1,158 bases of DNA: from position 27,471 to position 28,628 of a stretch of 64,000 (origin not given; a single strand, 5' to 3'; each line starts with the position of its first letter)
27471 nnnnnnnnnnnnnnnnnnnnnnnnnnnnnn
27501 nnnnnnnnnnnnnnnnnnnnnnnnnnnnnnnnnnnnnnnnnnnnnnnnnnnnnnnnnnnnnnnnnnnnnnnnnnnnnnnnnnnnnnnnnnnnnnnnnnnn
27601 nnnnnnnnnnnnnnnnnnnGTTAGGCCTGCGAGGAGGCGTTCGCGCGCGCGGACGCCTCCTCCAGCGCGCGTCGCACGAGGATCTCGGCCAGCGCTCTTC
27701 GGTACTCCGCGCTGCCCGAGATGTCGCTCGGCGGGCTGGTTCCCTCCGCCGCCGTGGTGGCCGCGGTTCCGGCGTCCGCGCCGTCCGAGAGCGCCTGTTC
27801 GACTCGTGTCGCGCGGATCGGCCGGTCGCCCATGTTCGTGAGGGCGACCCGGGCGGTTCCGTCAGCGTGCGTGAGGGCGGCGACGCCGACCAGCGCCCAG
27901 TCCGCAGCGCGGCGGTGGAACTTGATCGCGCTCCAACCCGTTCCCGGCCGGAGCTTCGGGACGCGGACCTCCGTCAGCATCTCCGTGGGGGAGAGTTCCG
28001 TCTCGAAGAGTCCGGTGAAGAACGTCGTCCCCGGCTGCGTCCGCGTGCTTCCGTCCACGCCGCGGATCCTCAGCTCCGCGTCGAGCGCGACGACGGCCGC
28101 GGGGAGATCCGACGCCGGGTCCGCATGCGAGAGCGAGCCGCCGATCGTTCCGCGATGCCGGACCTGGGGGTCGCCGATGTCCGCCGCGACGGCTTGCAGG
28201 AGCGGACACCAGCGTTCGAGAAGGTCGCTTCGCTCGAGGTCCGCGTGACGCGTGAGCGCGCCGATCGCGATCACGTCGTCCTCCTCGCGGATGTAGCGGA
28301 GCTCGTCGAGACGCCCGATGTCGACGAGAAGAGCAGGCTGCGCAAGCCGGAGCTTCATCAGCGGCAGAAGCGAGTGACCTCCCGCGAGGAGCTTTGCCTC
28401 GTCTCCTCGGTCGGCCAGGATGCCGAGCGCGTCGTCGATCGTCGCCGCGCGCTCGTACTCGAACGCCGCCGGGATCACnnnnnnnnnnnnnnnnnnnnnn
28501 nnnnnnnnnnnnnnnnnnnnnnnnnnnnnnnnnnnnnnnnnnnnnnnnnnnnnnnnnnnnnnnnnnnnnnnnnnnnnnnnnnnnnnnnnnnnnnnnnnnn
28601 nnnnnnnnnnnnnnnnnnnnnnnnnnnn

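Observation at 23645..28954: Split molybdoenzyme cluster: xdhC-coxG-mocA and coxS-coxM present but no catalytic large (CoxL/XdhA) subunit, interrupted by fdhA and glcG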

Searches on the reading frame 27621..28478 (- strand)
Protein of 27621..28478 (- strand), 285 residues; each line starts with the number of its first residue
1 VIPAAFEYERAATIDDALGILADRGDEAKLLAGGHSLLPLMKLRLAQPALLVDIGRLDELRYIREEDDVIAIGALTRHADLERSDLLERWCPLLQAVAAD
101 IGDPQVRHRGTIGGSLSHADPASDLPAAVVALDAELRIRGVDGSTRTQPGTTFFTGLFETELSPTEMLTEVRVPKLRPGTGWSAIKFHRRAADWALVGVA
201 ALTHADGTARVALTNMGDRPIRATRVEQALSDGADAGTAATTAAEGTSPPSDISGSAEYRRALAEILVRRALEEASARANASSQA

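Call 10: find_encoding_contigs(protein=window:27624-28478:-, flank=10000, max_places=6)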
Protein seq(285 aa) (285 aa): no gene with exactly this product is on record in the collection.

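Call 11: find_related_loci(query=window:27624-28478:-, collection=genome_contigs, flank=10000)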
Query seq(285 aa) (285 aa) in genome_contigs; peptide patterns used: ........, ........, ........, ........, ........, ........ (x = any residue, [..] = any of these).
599 stretches matched a pattern (row limit reached: there are more); 355 encode a relative of the query (tblastn E <= 1e-3); the best 80 are kept; 80 distinct loci.
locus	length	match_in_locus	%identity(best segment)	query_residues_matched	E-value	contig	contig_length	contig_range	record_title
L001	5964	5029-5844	65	1-275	7e-107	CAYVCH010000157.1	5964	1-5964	MAG TPA_asm: uncultured Actinomycetes bacterium isolate binchicken_co30_51 genome assembly, contig: NODE_7255_length_596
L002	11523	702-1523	62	1-277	5e-104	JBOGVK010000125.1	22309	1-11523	MAG: Actinomycetota bacterium isolate TC-S_metawrap_bin.157 k127_4397743, whole genome shotgun sequence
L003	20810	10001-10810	63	1-275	1e-102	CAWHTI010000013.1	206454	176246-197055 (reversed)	MAG: uncultured Actinomycetes bacterium isolate MFD09206.bin.2.196 genome assembly, contig: contig_45671, whole genome s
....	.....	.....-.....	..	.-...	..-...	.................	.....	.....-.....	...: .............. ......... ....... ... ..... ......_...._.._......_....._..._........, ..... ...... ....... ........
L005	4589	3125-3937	63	1-274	2e-102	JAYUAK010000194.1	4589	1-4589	MAG: Actinomycetota bacterium isolate GFS_6474 GFS_6474_193, whole genome shotgun sequence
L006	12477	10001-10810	65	1-273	5e-101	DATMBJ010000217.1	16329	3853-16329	MAG TPA_asm: Actinomycetota bacterium isolate SMAG_U13350 k141_17919, whole genome shotgun sequence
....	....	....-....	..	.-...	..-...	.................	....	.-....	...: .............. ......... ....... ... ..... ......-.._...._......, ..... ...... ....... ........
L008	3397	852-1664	62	1-275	2e-102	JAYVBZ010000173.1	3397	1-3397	MAG: Actinomycetota bacterium isolate GL30_DN_concoct_6 GL30_DN_concoct_6_172, whole genome shotgun sequence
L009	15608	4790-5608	60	1-277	1e-100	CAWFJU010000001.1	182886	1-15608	MAG: uncultured Actinomycetes bacterium isolate MFD04651.bin.2.123 genome assembly, contig: contig_10384, whole genome s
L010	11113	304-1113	61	1-275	3e-100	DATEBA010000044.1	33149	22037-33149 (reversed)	MAG TPA_asm: Actinomycetota bacterium isolate SMAG_U8232 k141_2956152, whole genome shotgun sequence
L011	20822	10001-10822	62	1-277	3e-100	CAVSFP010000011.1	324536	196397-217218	MAG: uncultured Actinomycetes bacterium isolate MFD02134.bin.2.91 genome assembly, contig: contig_29482, whole genome sh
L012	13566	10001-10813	60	1-275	3e-100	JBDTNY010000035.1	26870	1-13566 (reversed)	MAG: Actinomycetota bacterium isolate cluster3_bin.161 NODE_5627_length_26870_cov_8.002312, whole genome shotgun sequenc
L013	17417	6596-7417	61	1-277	1e-98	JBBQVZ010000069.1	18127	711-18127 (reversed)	MAG: Actinomycetota bacterium isolate Co_metawrap_2025 Cmw_2025_k141_23680618_length_18127_cov_17.3581, whole genome sho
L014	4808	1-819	60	1-276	9e-99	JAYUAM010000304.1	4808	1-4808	MAG: Acidimicrobiia bacterium isolate GFS_6502 GFS_6502_303, whole genome shotgun sequence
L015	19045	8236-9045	59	1-274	1e-98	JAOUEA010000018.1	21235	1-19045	MAG: Actinomycetota bacterium isolate 4_1_Jan_SF_Bin49 4_1_Jan_SF_Bin49_scaffold_795_c1, whole genome shotgun sequence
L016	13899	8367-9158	59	1-268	2e-96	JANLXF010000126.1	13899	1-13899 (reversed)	MAG: Actinomycetes bacterium isolate OTE_20_metabat_100 OTE_20_k141_69104, whole genome shotgun sequence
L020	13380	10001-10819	60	1-277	1e-92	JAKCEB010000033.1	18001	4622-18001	MAG: Actinomycetes bacterium isolate ZJ5.bin57 NODE_4043_length_18001_cov_7.558241, whole genome shotgun sequence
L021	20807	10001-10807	58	1-273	4e-92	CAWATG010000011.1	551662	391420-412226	MAG: uncultured Acidimicrobiia bacterium isolate MFD09730.bin.1.101 genome assembly, contig: contig_7073, whole genome s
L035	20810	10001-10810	57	1-273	3e-88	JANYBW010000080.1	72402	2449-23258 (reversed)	MAG: Actinomycetes bacterium isolate 336R_metabinner_10 336R_k141_2624294, whole genome shotgun sequence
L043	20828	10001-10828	59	1-279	4e-85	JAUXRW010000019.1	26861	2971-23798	MAG: Acidimicrobiales bacterium isolate C12_metabat.bin.16 C12_k141_471133, whole genome shotgun sequence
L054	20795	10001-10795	59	1-270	2e-77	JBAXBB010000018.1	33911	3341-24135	MAG: Actinomycetes bacterium isolate ELA156 MAG156_18, whole genome shotgun sequence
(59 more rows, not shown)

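Call 18: search_protein_families(library=pfam, proteins=[L054:17685-19925:+, L054:14867-16447:+, L054:16457-17647:+, L016:9204-9926:+, L016:9923-11305:-, L016:11347-12261:+, L020:10835-11818:+, L020:11815-13017:+, L020:1738-5229:+, L043:10839-11261:-], max_evalue=0.001)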
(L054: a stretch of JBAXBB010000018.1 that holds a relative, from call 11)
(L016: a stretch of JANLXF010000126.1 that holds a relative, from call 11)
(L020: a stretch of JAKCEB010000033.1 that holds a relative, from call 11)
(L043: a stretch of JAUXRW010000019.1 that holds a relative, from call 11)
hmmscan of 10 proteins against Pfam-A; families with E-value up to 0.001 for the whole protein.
L054:17685-19925:+ (746 aa): 7 families
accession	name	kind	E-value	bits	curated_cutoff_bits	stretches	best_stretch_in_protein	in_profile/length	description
PF13328.12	HD_4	-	1.5e-51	174.7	27.2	1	52-201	1-155/156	HD domain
PF04607.23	RelA_SpoT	-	3.5e-41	140.5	27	1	261-370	1-111/113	Region found in RelA / SpoT proteins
PF02824.27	TGS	-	1e-23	83.6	22.2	1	408-467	1-60/60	TGS domain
PF13291.12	ACT_4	-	1.2e-18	68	27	1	662-738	3-80/80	ACT domain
PF01966.28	HD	-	5.1e-11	43.3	22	1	71-170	1-116/116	HD domain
PF19296.4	RelA_AH_RIS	-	1.9e-09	38.3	23.8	1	482-647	3-181/185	RelA/SpoT, AH and RIS domains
PF01842.31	ACT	-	7.5e-08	32.4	27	1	667-730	2-64/66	ACT domain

L054:14867-16447:+ (526 aa): 4 families
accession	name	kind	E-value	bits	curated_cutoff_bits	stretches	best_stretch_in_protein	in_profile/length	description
PF21760.3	SecD_1st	-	2.3e-19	69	27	1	57-112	2-58/60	Protein translocase subunit SecDF, P1 domain, N-terminal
PF22599.2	SecDF_P1_head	-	2.5e-17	63.3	27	1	212-316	12-114/114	SecDF, P1 head subdomain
PF02355.23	SecD_SecF_C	-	2.4e-09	37.3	20.5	1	318-502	13-187/189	Protein export membrane protein SecD/SecF, C-terminal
PF03176.21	MMPL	-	3.6e-06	26.6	20.5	1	339-504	146-305/333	MMPL family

L054:16457-17647:+ (396 aa): 2 families
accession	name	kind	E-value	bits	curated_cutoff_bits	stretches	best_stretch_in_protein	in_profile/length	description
PF02355.23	SecD_SecF_C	-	5e-59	199.3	20.5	1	136-328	5-188/189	Protein export membrane protein SecD/SecF, C-terminal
PF07549.19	Sec_GG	-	3.3e-08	33.2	20.3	1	63-87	1-25/28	SecD/SecF GG Motif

L016:9204-9926:+ (240 aa): 7 families
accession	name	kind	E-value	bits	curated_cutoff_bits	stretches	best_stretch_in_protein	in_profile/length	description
PF13649.12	Methyltransf_25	-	1.2e-12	48.8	27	1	62-148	1-92/97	Methyltransferase domain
PF13489.12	Methyltransf_23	-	3.4e-11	43.6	27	1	52-221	16-160/164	Methyltransferase domain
PF08241.18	Methyltransf_11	-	8.6e-11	42.8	21.2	1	63-126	1-68/95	Methyltransferase domain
PF08242.18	Methyltransf_12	-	2.3e-10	41.5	30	1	63-155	1-98/98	Methyltransferase domain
PF13847.12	Methyltransf_31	-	2.3e-05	24.6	27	1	60-99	5-47/145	Methyltransferase domain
PF05175.20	MTS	-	7.1e-05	22.9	23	1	58-109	31-88/170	Methyltransferase small domain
PF03686.19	UPF0146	-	0.00044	20.6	26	1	53-99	8-54/129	Uncharacterised protein family (UPF0146)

L016:9923-11305:- (460 aa): 1 family
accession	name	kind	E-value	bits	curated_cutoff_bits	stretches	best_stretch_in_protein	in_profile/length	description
PF01212.27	Beta_elim_lyase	-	4.5e-72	243.2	27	1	51-424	1-286/288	Beta-eliminating lyase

L016:11347-12261:+ (304 aa): 3 families
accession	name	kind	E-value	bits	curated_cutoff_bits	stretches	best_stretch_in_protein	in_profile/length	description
PF00924.24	MS_channel_2nd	-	1.2e-13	51.3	20.2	1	129-191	1-59/68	Mechanosensitive ion channel, beta-domain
PF21088.3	MS_channel_1st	-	1.8e-06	28.2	23.1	1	91-128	5-42/42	Mechanosensitive ion channel, transmembrane helices 2/3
PF21082.3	MS_channel_3rd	-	7.1e-05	23.6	21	1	205-290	3-87/88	Mechanosensitive ion channel MscS, C-terminal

L020:10835-11818:+ (327 aa): 5 families
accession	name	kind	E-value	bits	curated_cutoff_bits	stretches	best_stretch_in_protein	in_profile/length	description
PF07728.20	AAA_5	-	3.3e-13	50.3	22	1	59-220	1-139/139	AAA domain (dynein-related subfamily)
PF00004.35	AAA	-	1.3e-07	32.6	21.2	1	60-220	1-123/131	ATPase family associated with various cellular activities (AAA)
PF13191.12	AAA_16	-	5e-07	30.8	32.6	1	58-181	25-156/167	AAA ATPase domain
PF07726.17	AAA_3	-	2.7e-06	27.7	27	0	159-208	64-112/131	ATPase family associated with various cellular activities (AAA)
PF13401.12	AAA_22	-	1.6e-05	25.6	27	1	59-182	7-109/130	AAA domain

L020:11815-13017:+ (400 aa): 2 families
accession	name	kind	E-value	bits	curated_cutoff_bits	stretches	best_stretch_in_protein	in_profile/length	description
PF05762.20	VWA_CoxE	-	1.4e-63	214.7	26.4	1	165-372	13-221/222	VWA domain containing CoxE-like protein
PF13519.12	VWA_2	-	7.3e-07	30.2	27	1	210-312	1-106/107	von Willebrand factor type A domain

L020:1738-5229:+ (1163 aa): 7 families
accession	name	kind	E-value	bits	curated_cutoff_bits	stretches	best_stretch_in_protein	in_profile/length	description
PF00270.35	DEAD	-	1.2e-25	90.7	26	1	617-779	1-165/167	DEAD/DEAH box helicase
PF03461.20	TRCF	-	1.5e-20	73.7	25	1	1017-1090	2-75/95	TRCF domain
PF17757.6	UvrB_inter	-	2.2e-20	73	22.9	1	160-244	3-88/91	UvrB interaction domain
PF02559.22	CarD_TRCF_RID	-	9.7e-20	70.9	23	1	494-550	1-57/57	CarD-like/TRCF RID domain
PF00271.37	Helicase_C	-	8.5e-17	61.8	23.5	1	817-922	6-110/110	Helicase conserved C-terminal domain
PF04851.21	ResIII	-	2.3e-08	34.5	22.5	1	617-773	5-162/164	Type III restriction enzyme, res subunit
PF22590.2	Cas3-like_C_2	-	0.00042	21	27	0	825-921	3-104/106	CRISPR-associated nuclease/helicase Cas3, C-terminal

L043:10839-11261:- (140 aa): 1 family
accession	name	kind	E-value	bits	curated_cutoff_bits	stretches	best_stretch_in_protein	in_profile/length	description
PF01575.25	MaoC_dehydratas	-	6.5e-12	45.6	27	1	9-122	6-122/123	MaoC like domain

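Call 25: find_homologous_proteins(query=window:27624-28478:-, max_evalue=1e-60)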
Query seq(285 aa) (285 aa): 7889 proteins with E <= 1e-60 among 8000 candidates; the best 120 are listed.
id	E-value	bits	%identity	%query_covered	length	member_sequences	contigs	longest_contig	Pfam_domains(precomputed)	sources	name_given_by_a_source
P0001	1.2e-176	604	100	100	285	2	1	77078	PF00941.28,PF03450.23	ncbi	ncbi:MAG: FAD binding domain-containing protein [Actinomycetota bacterium]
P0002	6.4e-158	542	89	100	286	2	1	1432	PF00941.28,PF03450.23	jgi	-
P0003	7.4e-155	532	88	100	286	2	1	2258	PF00941.28,PF03450.23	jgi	jgi:carbon-monoxide dehydrogenase medium subunit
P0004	1.6e-145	502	81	100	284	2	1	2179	PF00941.28,PF03450.23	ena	-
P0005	1.5e-143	495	82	100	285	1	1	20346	PF00941.28,PF03450.23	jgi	jgi:carbon-monoxide dehydrogenase medium subunit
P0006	3.7e-143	494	81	100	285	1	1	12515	PF00941.28,PF03450.23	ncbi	ncbi:MAG: FAD binding domain-containing protein [Actinomycetota bacterium]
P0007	7.9e-143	493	82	99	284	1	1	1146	PF00941.28,PF03450.23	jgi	-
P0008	6.5e-142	490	80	100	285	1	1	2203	PF00941.28,PF03450.23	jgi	jgi:carbon-monoxide dehydrogenase medium subunit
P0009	6.8e-142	490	81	100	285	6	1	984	PF00941.28,PF03450.23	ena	-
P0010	1.1e-141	489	81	100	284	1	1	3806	PF00941.28,PF03450.23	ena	-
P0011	2.6e-141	488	80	100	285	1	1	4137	PF00941.28,PF03450.23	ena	-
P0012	1.5e-140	485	81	99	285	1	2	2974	PF00941.28,PF03450.23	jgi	jgi:aerobic carbon-monoxide dehydrogenase medium subunit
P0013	1.5e-140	485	82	99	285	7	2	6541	PF00941.28,PF03450.23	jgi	jgi:aerobic carbon-monoxide dehydrogenase medium subunit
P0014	2.1e-140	485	81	100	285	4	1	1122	PF00941.28,PF03450.23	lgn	-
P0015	3.4e-140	484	80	100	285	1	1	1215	PF00941.28,PF03450.23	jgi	jgi:aerobic carbon-monoxide dehydrogenase medium subunit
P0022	2.5e-119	416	71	99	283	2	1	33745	PF00941.28,PF03450.23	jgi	jgi:carbon-monoxide dehydrogenase medium subunit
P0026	2.7e-106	373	67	96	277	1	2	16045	PF00941.28,PF03450.23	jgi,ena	jgi:carbon-monoxide dehydrogenase medium subunit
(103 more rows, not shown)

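Call 26: find_encoding_contigs(protein=P0005, flank=10000, max_places=3)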
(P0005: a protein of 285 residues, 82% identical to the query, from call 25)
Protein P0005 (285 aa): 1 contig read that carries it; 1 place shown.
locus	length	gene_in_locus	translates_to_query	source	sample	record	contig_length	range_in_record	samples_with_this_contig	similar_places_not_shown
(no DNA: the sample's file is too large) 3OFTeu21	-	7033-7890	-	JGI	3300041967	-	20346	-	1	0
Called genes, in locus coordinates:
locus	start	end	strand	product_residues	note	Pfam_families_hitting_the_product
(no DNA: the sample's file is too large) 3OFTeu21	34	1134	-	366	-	PF01168:Ala_racemase_N, PF14031:D-ser_dehydrat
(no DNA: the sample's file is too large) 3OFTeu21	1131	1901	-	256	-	PF09339:HTH_IclR, PF12802:MarR_2 (weak), PF01614:IclR_C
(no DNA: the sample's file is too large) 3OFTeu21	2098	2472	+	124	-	PF00903:Glyoxalase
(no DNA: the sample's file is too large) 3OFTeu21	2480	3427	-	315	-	PF00294:PfkB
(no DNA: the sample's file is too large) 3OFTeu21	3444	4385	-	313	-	PF00294:PfkB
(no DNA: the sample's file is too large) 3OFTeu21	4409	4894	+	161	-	-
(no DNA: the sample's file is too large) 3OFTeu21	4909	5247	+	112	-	PF00581:Rhodanese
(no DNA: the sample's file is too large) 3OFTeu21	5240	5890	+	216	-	-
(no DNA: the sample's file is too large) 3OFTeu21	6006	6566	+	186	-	PF06271:RDD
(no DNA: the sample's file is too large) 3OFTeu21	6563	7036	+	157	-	-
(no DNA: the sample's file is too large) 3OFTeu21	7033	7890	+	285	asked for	PF00941:FAD_binding_5, PF03450:CO_deh_flav_C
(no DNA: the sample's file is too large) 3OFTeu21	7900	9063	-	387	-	PF08240:ADH_N, PF00107:ADH_zinc_N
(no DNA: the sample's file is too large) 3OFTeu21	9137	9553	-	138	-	PF03928:HbpS-like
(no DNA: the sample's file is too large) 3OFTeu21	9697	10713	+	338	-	PF02625:XdhC_CoxI, PF13478:XdhC_C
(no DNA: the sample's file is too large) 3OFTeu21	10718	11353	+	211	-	PF06240:COXG, PF10604:Polyketide_cyc2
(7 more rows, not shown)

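Call 27: find_encoding_contigs(protein=P0006, flank=10000, max_places=3)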
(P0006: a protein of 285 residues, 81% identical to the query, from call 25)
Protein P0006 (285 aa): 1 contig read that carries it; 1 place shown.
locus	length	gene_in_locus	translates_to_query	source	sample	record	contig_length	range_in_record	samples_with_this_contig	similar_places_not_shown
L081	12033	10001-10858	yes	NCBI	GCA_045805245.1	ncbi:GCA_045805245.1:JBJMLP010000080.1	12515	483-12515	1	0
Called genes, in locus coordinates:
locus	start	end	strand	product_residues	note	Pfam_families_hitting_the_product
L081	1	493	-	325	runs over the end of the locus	PF01547:SBP_bac_1, PF13416:SBP_bac_8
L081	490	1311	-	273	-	PF01557:FAA_hydrolase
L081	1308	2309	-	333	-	PF08240:ADH_N, PF16912:Glu_dehyd_C, PF00107:ADH_zinc_N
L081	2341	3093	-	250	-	PF00106:adh_short, PF23441:SDR, PF08659:KR, PF13561:adh_short_C2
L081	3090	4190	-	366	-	PF01168:Ala_racemase_N, PF14031:D-ser_dehydrat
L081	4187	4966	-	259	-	PF09339:HTH_IclR, PF12802:MarR_2 (weak), PF01614:IclR_C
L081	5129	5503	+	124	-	PF00903:Glyoxalase, PF22677:Ble-like_N (weak)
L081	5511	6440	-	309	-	PF00294:PfkB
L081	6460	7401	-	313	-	PF00294:PfkB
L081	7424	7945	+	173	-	PF01661:Macro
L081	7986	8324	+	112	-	PF00581:Rhodanese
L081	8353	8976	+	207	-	-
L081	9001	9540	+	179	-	PF06271:RDD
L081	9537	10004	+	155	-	PF00111:Fer2 (weak), PF01799:Fer2_2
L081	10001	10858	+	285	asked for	PF00941:FAD_binding_5, PF03450:CO_deh_flav_C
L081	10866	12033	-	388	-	PF08240:ADH_N, PF00107:ADH_zinc_N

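Call 28: find_encoding_contigs(protein=P0001, flank=1000, max_places=3)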
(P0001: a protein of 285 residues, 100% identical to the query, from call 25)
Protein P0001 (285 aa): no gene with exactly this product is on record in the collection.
